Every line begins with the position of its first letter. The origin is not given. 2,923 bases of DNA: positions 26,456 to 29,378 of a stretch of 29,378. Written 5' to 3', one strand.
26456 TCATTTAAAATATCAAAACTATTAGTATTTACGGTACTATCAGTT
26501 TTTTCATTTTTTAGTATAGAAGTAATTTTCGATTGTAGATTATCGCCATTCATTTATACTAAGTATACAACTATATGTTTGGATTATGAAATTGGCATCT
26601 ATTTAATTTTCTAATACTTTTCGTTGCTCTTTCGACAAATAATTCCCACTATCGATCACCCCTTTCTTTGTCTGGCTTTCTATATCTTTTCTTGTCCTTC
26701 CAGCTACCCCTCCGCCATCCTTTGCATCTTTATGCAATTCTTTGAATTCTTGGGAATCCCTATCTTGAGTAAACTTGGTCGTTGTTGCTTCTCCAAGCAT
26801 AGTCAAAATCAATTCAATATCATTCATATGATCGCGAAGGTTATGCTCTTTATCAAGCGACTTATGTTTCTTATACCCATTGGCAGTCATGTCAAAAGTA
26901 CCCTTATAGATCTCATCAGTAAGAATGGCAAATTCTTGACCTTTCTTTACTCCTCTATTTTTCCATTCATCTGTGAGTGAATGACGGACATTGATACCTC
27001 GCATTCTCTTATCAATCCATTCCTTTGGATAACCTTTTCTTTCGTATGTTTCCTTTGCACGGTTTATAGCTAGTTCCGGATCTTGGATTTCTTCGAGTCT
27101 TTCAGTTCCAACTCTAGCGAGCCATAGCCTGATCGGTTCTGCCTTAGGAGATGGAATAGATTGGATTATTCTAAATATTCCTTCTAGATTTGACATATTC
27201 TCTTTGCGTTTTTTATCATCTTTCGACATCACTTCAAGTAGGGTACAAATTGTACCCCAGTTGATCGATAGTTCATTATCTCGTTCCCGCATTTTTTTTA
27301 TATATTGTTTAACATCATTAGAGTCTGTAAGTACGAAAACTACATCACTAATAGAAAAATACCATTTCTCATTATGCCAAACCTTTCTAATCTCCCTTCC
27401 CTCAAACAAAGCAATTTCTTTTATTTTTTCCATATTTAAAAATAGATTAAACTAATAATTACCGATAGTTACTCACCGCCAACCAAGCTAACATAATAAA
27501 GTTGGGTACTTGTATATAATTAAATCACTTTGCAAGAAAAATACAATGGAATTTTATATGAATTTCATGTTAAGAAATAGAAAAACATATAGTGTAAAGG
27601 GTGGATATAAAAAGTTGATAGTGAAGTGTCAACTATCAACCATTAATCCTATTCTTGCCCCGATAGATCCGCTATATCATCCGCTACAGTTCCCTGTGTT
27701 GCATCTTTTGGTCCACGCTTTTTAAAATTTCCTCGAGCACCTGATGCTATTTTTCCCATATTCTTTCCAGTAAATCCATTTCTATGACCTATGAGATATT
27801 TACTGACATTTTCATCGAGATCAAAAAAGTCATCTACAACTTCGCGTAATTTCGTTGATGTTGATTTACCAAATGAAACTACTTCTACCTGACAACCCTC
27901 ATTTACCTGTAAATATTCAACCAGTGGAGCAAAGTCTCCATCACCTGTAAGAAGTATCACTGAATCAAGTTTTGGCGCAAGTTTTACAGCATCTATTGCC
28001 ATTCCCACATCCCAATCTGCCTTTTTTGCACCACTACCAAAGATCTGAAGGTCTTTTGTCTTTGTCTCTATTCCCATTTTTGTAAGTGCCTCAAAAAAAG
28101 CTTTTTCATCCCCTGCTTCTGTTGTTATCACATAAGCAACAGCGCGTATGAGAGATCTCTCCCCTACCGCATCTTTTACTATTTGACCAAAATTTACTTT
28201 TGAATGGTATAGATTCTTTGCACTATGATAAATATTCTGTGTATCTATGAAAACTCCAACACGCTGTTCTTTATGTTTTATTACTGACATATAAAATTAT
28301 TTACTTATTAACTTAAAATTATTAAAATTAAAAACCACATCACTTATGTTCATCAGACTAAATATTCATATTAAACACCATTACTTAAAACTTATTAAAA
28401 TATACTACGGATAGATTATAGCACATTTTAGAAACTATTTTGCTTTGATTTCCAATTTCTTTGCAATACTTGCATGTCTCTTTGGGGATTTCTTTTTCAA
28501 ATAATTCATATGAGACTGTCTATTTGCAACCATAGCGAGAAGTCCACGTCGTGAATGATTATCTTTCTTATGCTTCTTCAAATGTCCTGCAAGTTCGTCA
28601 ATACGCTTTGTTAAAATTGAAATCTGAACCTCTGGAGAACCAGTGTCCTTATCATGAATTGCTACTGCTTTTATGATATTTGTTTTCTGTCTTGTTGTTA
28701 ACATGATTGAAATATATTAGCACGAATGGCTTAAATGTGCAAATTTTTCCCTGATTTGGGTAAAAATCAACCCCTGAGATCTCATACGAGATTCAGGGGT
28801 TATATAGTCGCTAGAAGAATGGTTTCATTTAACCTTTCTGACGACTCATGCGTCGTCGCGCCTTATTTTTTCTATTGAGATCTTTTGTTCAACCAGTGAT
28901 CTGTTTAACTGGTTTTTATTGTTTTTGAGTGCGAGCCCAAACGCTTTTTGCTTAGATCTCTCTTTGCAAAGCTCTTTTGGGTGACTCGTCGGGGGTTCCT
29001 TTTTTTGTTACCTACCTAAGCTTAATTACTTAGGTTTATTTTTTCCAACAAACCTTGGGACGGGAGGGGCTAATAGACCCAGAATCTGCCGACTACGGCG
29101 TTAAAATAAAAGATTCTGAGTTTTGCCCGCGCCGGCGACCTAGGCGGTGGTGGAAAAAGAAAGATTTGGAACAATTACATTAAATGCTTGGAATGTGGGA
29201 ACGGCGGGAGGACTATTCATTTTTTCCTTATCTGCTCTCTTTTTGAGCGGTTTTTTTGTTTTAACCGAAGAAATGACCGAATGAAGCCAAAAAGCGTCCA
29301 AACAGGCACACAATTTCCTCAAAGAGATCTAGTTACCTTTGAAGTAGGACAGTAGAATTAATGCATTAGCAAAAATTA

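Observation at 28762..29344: Unclassified ~580-nt ornate non-coding RNA candidate upstream of rpsO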

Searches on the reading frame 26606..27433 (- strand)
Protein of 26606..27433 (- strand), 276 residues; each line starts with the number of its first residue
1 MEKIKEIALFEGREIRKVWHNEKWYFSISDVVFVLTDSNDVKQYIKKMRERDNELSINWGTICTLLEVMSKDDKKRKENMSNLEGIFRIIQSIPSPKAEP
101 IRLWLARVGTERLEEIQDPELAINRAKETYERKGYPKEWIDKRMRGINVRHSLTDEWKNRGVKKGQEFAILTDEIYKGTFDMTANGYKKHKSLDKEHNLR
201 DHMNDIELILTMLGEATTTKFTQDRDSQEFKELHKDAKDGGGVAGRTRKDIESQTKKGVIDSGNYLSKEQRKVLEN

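Call 68: search_protein_families(library=ncbifam, proteins=[window:26606-27433:-])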
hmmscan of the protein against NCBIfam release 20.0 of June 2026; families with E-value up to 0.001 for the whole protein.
window:26606-27433:- (276 aa): 1 family
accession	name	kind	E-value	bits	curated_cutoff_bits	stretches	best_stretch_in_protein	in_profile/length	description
NF008573.0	PRK11525.1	equivalog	7.7e-07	28.7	242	1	147-225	146-224/288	DNA damage-inducible protein D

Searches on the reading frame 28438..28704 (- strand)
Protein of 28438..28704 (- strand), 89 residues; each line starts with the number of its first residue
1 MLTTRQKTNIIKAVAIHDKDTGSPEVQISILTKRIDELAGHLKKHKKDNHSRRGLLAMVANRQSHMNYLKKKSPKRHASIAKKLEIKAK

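Call 64: find_encoding_contigs(protein=window:28438-28704:-, flank=5000, max_places=8)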
Protein window:28438-28704:- (89 aa): 2 contigs read that carry it; 2 places shown.
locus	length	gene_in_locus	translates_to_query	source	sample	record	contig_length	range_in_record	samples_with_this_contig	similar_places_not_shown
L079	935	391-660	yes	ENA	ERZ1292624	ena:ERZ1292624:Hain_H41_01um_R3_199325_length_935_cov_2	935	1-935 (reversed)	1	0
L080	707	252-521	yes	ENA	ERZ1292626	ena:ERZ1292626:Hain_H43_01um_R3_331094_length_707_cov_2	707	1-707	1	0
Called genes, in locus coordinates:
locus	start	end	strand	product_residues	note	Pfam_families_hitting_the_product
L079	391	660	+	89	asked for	PF00312:Ribosomal_S15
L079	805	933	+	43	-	?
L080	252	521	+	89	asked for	PF00312:Ribosomal_S15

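Call 69: list_cluster_members(proteins=[window:28438-28704:-, window:27652-28290:-])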
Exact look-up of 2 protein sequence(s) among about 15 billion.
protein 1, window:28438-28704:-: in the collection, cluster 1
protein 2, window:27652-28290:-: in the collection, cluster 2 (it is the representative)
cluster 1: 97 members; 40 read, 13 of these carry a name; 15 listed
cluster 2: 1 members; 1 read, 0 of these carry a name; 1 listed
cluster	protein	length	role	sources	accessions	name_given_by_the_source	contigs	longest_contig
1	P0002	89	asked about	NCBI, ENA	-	-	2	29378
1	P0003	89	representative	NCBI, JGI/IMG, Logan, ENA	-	small subunit ribosomal protein S15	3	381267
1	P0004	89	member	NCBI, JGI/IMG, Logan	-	small subunit ribosomal protein S15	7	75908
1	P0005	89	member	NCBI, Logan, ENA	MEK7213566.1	MAG: 30S ribosomal protein S15 [Patescibacteria group bacterium]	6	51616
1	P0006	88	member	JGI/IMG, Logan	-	small subunit ribosomal protein S15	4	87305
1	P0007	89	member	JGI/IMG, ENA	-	small subunit ribosomal protein S15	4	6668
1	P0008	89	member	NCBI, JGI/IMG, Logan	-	small subunit ribosomal protein S15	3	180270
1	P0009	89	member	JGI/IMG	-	small subunit ribosomal protein S15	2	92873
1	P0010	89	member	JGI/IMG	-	small subunit ribosomal protein S15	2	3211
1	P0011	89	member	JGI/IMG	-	small subunit ribosomal protein S15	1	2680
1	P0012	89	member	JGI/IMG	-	small subunit ribosomal protein S15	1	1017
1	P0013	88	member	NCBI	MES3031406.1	MAG: 30S ribosomal protein S15 [Patescibacteria group bacterium]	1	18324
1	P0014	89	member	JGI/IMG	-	small subunit ribosomal protein S15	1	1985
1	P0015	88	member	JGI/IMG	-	small subunit ribosomal protein S15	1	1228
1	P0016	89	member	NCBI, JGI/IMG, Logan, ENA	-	-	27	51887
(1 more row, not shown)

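Call 70: find_encoding_contigs(protein=P0016, flank=1600, max_places=10)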
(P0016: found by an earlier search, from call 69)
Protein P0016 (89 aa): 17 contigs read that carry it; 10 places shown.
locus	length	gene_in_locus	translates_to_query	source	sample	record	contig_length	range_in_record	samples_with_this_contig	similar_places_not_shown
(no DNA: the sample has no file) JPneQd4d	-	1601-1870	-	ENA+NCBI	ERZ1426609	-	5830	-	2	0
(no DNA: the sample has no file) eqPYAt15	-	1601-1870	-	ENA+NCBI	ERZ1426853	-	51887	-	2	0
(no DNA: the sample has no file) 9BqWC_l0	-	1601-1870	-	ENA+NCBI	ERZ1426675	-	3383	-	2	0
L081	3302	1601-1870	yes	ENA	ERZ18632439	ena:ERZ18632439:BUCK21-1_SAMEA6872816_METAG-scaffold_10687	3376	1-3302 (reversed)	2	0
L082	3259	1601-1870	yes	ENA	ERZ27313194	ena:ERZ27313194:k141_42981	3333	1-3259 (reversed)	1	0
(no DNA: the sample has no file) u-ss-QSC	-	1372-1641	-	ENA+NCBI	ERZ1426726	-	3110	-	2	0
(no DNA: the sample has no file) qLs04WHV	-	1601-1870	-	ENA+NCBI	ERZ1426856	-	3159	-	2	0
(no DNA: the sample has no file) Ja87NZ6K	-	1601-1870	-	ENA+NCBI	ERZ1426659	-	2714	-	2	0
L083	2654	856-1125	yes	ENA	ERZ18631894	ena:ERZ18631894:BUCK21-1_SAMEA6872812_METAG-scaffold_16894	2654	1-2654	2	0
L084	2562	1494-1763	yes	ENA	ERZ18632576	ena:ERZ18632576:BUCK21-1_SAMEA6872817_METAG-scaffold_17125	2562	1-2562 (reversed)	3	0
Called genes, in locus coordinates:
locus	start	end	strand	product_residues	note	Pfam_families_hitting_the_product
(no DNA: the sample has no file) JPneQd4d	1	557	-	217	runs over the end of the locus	?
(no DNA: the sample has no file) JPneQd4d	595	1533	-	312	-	PF02899:Phage_int_SAM_1, PF13102:Phage_int_SAM_5 (weak), PF13495:Phage_int_SAM_4 (faint), PF00589:Phage_integrase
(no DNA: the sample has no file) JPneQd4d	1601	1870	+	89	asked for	PF00312:Ribosomal_S15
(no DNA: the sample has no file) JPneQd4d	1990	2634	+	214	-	PF01936:NYN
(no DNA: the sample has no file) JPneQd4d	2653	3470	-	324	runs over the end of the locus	-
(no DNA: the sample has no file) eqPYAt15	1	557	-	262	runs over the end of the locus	PF03372:Exo_endo_phos, PF14529:Exo_endo_phos_2 (faint)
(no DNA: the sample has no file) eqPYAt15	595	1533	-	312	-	PF02899:Phage_int_SAM_1, PF13102:Phage_int_SAM_5 (weak), PF13495:Phage_int_SAM_4 (faint), PF00589:Phage_integrase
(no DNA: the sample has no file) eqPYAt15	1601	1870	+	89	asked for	PF00312:Ribosomal_S15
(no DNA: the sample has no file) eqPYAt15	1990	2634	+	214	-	PF01936:NYN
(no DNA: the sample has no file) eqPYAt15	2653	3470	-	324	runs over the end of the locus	-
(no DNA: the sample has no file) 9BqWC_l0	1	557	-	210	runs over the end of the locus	?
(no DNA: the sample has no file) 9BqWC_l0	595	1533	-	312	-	PF02899:Phage_int_SAM_1, PF13102:Phage_int_SAM_5 (weak), PF13495:Phage_int_SAM_4 (faint), PF00589:Phage_integrase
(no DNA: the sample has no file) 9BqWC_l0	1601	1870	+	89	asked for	PF00312:Ribosomal_S15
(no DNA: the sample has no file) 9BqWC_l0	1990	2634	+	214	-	PF01936:NYN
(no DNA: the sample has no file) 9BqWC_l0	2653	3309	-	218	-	?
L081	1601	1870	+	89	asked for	PF00312:Ribosomal_S15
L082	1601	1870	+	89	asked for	PF00312:Ribosomal_S15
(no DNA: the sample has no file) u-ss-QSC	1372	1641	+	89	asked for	PF00312:Ribosomal_S15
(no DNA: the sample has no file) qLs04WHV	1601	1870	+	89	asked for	PF00312:Ribosomal_S15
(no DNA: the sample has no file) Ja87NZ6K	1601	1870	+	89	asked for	PF00312:Ribosomal_S15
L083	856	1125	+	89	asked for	PF00312:Ribosomal_S15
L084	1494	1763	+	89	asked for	PF00312:Ribosomal_S15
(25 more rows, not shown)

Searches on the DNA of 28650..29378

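Call 4: search_rna_families(source=window, start=28650, end=29378, threshold=evalue, max_evalue=10, show_alignments=4)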
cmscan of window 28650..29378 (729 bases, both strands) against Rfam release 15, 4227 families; matches with E-value up to 10: 3.
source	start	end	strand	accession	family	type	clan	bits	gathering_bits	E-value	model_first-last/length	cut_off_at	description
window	28931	29044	+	RF01456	VrrA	Gene; antisense;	-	24.2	50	0.092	1-140/140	no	Vibrio regulatory RNA of OmpA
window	29238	29284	-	RF02925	6A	Gene; sRNA;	-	19.9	41.2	0.58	1-52/52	no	6A RNA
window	28857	28877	-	RF01100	PK-BYV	Cis-reg;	-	13.2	50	8.4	1-40/40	no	3'-terminal pseudoknot in BYV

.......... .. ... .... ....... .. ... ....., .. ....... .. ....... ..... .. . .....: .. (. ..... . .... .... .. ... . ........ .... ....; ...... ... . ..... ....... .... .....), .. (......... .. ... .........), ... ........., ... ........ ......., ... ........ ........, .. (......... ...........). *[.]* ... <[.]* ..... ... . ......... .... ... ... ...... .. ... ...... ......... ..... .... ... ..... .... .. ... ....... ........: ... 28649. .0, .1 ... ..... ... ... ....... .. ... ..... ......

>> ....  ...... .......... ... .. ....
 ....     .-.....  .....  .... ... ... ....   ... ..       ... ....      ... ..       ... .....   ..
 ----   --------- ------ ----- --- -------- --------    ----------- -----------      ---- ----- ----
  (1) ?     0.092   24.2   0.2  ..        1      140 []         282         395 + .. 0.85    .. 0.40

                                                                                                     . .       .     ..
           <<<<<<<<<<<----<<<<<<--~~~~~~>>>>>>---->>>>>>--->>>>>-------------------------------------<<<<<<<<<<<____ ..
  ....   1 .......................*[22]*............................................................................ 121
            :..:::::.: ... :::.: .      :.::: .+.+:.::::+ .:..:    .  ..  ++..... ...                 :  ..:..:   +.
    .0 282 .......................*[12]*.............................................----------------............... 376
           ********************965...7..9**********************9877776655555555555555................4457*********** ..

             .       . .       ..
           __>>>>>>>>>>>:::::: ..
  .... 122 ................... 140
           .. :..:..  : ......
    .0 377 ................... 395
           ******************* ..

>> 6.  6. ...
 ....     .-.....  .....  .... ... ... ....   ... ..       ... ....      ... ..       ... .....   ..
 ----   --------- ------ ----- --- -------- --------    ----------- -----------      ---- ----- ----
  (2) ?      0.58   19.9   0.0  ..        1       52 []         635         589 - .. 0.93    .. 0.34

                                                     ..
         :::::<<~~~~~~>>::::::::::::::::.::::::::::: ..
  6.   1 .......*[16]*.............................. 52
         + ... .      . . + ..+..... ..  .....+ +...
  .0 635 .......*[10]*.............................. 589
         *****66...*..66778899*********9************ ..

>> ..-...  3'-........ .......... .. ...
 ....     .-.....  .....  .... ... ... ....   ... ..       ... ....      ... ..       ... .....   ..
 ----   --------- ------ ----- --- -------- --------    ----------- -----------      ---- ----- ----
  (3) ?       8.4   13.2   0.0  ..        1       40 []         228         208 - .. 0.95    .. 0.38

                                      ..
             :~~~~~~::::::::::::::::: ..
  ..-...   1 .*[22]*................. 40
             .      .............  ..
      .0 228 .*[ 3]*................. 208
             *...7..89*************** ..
